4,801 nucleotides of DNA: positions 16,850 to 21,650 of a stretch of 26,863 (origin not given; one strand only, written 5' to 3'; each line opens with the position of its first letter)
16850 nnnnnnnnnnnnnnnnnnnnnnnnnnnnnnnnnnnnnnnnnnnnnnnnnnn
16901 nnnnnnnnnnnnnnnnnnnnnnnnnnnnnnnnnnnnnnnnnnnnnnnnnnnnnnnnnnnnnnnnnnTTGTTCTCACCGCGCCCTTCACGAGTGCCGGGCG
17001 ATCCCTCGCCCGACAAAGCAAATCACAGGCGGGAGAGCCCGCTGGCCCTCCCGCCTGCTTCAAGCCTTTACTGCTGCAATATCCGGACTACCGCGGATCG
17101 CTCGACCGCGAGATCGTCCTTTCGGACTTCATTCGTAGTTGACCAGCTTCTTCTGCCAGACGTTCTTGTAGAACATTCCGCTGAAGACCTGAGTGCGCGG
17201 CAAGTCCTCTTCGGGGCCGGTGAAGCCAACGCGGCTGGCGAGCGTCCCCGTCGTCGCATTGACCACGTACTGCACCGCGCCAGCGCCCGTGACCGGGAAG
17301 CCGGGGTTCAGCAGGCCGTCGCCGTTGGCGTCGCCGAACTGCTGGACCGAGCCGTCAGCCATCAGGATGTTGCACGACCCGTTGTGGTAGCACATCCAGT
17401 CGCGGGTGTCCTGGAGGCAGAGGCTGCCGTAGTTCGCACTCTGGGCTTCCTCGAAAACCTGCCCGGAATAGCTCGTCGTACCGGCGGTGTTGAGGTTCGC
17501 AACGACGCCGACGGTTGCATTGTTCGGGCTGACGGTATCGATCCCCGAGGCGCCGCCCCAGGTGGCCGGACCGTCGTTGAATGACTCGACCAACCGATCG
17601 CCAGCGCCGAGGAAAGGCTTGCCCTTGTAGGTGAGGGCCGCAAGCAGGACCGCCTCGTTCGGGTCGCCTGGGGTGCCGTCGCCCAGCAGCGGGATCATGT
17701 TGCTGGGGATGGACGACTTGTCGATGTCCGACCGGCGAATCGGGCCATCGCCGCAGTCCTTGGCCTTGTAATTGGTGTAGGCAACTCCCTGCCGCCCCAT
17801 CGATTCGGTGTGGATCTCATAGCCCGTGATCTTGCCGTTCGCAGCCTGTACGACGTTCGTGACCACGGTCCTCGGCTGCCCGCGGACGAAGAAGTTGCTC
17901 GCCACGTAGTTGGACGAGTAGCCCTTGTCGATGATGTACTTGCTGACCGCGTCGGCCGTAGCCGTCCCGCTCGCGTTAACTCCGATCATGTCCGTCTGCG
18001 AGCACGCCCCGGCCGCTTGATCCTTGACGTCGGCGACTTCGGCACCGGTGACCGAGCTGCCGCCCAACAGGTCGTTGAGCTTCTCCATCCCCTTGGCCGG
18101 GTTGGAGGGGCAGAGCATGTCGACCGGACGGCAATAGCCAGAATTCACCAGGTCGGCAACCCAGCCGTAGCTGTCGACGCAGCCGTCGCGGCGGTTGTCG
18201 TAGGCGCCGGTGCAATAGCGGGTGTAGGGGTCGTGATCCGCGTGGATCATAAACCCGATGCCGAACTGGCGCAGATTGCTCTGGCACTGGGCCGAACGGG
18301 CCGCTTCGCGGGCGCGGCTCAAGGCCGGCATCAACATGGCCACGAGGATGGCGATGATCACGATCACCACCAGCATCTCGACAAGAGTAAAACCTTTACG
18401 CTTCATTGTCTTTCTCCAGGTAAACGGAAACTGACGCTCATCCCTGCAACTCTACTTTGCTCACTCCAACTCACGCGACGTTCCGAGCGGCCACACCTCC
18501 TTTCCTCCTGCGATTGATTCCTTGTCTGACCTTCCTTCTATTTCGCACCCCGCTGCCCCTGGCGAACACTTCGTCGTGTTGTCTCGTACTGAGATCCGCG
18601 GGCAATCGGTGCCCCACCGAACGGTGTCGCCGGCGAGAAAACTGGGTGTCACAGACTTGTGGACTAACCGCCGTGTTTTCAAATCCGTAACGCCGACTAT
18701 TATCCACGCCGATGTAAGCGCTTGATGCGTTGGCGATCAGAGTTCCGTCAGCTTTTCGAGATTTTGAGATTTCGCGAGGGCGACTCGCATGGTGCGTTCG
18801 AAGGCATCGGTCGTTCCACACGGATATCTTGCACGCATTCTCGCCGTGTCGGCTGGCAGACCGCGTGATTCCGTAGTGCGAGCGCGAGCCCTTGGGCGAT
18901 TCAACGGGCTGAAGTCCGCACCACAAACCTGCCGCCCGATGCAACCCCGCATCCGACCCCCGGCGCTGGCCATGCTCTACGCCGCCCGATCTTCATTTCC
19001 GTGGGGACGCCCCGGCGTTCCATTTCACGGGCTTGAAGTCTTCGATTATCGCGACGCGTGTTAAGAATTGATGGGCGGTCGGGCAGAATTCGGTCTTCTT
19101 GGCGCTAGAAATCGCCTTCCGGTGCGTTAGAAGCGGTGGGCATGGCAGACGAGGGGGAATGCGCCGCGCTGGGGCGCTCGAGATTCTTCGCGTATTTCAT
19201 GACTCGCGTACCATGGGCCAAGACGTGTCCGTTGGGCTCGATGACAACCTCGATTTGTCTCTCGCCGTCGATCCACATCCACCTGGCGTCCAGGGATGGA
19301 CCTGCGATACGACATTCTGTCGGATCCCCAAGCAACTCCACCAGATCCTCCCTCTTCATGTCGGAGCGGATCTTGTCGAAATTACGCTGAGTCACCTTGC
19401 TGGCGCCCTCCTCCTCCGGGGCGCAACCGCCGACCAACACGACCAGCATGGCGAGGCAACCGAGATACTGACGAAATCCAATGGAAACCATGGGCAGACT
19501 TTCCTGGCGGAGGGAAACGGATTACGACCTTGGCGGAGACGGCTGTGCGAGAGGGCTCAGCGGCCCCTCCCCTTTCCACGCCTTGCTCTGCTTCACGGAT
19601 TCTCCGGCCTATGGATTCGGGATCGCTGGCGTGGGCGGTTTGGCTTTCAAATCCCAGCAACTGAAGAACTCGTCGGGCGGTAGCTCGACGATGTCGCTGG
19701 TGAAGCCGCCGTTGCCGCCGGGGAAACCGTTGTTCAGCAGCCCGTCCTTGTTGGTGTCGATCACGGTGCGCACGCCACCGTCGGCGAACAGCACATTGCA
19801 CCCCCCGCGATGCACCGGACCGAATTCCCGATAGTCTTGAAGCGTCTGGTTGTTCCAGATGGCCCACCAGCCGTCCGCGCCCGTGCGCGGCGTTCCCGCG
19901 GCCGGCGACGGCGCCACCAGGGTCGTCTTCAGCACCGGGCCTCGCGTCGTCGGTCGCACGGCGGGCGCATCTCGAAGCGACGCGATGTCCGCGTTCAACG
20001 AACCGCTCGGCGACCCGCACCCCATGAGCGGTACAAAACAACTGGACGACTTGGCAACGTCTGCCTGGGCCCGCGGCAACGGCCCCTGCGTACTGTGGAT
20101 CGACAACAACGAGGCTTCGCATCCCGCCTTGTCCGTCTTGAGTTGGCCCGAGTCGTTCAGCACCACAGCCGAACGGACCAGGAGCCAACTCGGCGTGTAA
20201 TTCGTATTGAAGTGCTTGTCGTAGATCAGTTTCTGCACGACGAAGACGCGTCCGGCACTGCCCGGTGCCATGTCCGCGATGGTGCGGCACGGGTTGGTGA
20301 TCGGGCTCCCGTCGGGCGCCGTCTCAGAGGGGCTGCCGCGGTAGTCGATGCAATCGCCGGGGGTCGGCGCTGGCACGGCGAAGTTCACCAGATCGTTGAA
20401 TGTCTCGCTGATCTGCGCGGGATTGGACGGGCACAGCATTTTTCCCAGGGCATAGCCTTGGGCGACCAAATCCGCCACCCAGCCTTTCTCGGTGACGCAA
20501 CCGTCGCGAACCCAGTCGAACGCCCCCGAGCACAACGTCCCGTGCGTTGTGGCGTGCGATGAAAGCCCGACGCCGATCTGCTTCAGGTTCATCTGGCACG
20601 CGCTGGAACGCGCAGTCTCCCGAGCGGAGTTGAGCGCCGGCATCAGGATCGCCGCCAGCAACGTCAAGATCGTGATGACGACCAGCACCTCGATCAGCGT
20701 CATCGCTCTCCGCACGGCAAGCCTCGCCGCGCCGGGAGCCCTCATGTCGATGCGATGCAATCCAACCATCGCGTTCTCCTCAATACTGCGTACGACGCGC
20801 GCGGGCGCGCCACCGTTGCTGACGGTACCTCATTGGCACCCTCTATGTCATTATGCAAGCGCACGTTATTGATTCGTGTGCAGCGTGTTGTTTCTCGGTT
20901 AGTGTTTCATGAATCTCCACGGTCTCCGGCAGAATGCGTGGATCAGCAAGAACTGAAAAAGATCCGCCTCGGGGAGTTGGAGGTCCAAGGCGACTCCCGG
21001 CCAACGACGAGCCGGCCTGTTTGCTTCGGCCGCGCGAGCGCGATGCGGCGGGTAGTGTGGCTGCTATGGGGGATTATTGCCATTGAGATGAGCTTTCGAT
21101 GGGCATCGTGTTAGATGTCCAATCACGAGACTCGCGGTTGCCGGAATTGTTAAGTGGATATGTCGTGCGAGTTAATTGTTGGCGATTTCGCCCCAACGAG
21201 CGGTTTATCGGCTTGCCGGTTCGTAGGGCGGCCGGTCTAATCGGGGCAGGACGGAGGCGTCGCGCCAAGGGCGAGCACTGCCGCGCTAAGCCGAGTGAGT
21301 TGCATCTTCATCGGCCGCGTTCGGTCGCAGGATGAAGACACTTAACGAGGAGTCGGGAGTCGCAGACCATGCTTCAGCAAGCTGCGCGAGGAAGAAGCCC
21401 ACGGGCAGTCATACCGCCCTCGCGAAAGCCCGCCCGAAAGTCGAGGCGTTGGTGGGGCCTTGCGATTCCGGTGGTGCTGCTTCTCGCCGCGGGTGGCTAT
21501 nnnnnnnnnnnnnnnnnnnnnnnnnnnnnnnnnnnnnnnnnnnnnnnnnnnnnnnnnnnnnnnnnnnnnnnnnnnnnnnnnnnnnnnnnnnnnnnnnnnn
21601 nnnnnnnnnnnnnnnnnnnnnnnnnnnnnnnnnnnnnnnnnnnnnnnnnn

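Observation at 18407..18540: Pilin B leader carries nine GGA motifs and a strong SD-like sequence with no suitably spaced start codon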

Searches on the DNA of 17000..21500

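Call 10: search_rna_families(source=window, start=17000, end=21500, threshold=evalue, max_evalue=1)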
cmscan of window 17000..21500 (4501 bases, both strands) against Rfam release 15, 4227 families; matches with E-value up to 1: 1.
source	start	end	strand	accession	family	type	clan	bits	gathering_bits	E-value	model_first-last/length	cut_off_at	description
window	17001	17074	-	RF01838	sobemo_FSE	Cis-reg; frameshift_element;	-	24.9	55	0.091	1-79/79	no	sobemovirus ribosomal frameshift elemental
